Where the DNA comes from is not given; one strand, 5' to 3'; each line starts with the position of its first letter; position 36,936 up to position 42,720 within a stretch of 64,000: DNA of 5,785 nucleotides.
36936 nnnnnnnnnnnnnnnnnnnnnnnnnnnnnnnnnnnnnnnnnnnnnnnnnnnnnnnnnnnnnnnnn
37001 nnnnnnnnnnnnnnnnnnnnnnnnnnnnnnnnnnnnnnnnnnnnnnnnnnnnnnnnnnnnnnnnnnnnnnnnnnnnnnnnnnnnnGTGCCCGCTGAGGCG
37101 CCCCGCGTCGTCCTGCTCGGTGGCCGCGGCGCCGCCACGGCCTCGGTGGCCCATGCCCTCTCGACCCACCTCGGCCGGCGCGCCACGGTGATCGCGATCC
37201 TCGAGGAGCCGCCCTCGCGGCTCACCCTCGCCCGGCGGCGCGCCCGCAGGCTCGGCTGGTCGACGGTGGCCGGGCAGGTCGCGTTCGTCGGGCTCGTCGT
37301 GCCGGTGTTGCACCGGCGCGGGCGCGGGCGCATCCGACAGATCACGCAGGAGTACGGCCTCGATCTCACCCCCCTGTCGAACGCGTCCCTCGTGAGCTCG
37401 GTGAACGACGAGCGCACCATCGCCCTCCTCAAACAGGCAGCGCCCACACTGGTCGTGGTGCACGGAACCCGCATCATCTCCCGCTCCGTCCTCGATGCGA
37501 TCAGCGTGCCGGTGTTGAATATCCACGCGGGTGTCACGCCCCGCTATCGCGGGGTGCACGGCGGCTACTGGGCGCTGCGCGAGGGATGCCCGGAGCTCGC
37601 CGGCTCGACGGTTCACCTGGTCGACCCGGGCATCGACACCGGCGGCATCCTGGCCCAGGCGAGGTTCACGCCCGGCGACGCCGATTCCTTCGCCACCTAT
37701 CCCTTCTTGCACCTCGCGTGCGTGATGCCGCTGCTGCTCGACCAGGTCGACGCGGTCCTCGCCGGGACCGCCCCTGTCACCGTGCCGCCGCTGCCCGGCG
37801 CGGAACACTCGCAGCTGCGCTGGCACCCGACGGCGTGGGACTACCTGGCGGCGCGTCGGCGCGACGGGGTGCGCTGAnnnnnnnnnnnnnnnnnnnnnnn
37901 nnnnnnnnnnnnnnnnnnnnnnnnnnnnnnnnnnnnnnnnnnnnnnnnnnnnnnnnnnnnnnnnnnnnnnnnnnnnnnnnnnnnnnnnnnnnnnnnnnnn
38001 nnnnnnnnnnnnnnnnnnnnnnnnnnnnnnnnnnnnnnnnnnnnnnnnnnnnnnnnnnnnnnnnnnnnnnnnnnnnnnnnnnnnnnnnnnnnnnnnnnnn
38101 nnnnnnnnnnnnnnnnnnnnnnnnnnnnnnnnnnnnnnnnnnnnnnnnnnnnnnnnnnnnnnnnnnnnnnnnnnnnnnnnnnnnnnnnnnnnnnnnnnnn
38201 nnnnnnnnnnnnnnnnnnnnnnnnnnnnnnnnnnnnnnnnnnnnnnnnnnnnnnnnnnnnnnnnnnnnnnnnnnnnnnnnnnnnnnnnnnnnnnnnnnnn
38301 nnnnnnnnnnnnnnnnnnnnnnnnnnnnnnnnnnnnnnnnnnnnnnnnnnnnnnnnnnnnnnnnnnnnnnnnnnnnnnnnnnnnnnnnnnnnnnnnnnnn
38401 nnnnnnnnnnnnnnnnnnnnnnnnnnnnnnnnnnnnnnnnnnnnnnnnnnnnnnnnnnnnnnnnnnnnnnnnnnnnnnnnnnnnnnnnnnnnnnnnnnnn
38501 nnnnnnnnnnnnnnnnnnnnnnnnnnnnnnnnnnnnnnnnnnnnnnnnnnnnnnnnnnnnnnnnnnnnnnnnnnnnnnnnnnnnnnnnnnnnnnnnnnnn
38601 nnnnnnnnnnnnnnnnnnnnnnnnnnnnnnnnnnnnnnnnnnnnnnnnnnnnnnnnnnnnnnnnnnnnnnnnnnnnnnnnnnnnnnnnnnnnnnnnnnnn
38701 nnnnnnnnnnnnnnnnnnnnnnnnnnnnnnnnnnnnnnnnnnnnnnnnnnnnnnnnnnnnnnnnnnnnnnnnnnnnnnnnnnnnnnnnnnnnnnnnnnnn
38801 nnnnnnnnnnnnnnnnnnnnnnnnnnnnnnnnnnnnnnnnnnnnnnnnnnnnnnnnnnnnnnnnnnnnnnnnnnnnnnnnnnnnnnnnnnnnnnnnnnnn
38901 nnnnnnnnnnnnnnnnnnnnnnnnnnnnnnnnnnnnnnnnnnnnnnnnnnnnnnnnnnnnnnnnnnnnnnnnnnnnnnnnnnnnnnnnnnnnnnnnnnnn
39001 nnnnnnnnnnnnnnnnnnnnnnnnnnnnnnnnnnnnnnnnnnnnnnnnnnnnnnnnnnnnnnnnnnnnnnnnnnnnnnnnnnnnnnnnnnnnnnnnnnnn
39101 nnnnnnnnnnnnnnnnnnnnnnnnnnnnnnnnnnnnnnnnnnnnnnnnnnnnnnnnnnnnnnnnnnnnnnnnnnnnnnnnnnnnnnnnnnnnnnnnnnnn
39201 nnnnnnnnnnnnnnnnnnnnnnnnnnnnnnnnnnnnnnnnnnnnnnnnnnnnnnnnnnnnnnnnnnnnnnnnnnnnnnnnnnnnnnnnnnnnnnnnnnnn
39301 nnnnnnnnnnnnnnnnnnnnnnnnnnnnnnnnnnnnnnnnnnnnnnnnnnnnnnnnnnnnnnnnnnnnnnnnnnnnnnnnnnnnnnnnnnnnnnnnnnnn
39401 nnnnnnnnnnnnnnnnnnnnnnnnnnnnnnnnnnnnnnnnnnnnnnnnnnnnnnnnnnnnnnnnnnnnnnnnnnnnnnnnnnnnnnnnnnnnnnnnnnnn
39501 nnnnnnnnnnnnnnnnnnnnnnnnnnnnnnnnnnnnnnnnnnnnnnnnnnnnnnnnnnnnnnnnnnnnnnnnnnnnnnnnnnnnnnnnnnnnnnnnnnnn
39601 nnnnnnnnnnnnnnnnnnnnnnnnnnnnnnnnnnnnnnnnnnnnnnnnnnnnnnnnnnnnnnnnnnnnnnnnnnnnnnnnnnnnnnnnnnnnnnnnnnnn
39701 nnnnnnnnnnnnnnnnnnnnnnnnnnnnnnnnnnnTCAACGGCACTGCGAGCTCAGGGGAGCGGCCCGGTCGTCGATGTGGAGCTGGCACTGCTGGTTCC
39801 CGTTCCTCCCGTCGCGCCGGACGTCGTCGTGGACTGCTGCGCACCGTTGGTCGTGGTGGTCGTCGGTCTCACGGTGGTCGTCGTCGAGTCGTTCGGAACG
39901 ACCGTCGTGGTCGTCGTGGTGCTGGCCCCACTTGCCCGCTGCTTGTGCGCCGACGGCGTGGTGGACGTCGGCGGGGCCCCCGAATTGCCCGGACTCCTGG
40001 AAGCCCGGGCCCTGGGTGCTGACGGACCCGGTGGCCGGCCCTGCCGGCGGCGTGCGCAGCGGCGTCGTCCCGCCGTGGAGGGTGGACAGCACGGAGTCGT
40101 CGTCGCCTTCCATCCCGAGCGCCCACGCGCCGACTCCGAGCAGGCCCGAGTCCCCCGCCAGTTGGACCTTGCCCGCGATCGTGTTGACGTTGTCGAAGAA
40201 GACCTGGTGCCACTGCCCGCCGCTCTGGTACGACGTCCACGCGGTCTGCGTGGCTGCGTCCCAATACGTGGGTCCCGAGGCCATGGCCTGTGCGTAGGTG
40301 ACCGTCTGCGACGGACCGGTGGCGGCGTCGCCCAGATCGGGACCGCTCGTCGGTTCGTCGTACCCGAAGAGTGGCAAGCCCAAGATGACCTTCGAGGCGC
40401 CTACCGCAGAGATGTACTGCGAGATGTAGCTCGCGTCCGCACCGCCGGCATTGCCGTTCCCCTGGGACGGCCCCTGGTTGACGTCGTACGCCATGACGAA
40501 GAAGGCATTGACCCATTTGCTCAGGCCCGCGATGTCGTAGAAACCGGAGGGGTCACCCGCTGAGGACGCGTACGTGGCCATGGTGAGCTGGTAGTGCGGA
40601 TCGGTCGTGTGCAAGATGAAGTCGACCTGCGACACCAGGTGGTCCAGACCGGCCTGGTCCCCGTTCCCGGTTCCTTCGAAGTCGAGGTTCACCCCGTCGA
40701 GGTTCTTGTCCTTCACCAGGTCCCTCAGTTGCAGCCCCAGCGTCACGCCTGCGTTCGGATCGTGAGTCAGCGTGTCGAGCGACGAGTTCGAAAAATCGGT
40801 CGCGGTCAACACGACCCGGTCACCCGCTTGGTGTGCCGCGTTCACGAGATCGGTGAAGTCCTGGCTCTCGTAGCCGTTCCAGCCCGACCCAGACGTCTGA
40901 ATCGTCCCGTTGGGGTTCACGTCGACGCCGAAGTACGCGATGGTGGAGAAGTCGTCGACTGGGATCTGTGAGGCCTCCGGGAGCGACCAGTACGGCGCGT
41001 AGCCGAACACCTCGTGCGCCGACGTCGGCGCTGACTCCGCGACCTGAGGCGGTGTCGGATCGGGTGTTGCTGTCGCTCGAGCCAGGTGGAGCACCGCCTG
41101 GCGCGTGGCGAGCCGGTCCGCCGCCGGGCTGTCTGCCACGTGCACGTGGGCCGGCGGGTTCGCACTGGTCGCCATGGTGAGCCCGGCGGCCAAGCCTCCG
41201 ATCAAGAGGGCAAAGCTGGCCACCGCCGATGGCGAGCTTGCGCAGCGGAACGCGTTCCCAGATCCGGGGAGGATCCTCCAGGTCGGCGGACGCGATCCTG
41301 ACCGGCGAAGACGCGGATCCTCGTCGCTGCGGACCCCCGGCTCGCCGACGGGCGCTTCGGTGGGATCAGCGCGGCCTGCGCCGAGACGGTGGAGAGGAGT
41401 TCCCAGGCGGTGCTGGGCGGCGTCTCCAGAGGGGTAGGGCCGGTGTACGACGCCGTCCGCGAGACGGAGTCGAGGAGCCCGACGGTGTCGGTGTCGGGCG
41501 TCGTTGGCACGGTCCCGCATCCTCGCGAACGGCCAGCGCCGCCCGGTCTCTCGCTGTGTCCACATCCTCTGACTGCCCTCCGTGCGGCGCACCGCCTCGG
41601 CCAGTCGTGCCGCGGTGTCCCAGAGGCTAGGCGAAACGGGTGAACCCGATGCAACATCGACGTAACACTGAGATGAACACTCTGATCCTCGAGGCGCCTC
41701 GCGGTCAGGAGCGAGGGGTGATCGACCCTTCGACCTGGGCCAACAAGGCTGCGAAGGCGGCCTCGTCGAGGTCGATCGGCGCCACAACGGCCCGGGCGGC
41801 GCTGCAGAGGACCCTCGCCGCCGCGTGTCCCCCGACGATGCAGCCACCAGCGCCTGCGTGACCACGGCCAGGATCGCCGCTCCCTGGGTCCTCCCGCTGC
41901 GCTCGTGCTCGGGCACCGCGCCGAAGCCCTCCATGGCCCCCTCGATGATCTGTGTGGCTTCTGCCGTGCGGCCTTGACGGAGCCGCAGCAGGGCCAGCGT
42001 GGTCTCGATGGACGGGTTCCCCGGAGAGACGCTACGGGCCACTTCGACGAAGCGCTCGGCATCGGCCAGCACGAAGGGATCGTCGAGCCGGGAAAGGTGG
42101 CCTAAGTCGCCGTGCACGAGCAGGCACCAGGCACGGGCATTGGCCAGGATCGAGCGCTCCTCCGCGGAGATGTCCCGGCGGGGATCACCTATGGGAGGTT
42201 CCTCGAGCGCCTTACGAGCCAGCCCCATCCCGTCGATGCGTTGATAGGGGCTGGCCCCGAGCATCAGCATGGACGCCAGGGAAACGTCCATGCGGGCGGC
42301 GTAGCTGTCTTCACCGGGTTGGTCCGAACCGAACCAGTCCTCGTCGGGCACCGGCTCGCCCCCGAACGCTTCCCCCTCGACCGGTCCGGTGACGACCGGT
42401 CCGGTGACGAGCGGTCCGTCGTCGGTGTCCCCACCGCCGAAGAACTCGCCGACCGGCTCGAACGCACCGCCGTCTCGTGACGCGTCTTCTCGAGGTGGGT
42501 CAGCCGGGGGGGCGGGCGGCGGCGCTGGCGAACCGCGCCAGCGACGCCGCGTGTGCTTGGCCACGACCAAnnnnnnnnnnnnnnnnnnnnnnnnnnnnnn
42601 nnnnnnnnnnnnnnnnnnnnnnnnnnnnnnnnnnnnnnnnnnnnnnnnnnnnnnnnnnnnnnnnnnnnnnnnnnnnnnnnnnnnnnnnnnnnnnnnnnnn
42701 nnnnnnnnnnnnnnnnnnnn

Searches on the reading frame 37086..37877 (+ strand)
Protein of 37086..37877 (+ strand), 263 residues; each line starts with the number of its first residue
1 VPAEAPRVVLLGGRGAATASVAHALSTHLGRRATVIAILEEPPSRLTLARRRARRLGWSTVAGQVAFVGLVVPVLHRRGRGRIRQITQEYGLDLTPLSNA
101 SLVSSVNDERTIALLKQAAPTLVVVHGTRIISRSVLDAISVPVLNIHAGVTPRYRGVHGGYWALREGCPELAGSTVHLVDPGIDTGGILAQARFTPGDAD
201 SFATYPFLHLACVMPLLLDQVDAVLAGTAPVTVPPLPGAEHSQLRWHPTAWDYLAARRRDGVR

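Call 21: search_protein_families(library=pfam, proteins=[window:37086-37877:+], max_evalue=0.001)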
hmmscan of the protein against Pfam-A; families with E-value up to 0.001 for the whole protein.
window:37086-37877:+ (263 aa): 1 family
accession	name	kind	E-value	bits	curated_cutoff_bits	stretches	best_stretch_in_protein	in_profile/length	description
PF00551.24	Formyl_trans_N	-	1.6e-16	61.1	26.1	1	105-193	65-153/181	Formyl transferase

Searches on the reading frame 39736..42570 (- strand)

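Call 21: search_protein_families(library=pfam, proteins=[window:39736-42570:-], max_evalue=0.001)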
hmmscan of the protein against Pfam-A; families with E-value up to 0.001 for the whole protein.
window:39736-42570:- (944 aa): 1 family
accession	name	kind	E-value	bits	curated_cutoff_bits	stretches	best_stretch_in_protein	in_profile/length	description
PF00704.34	Glyco_hydro_18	-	6.2e-22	79.1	29.6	1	521-820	2-316/317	Glycosyl hydrolases family 18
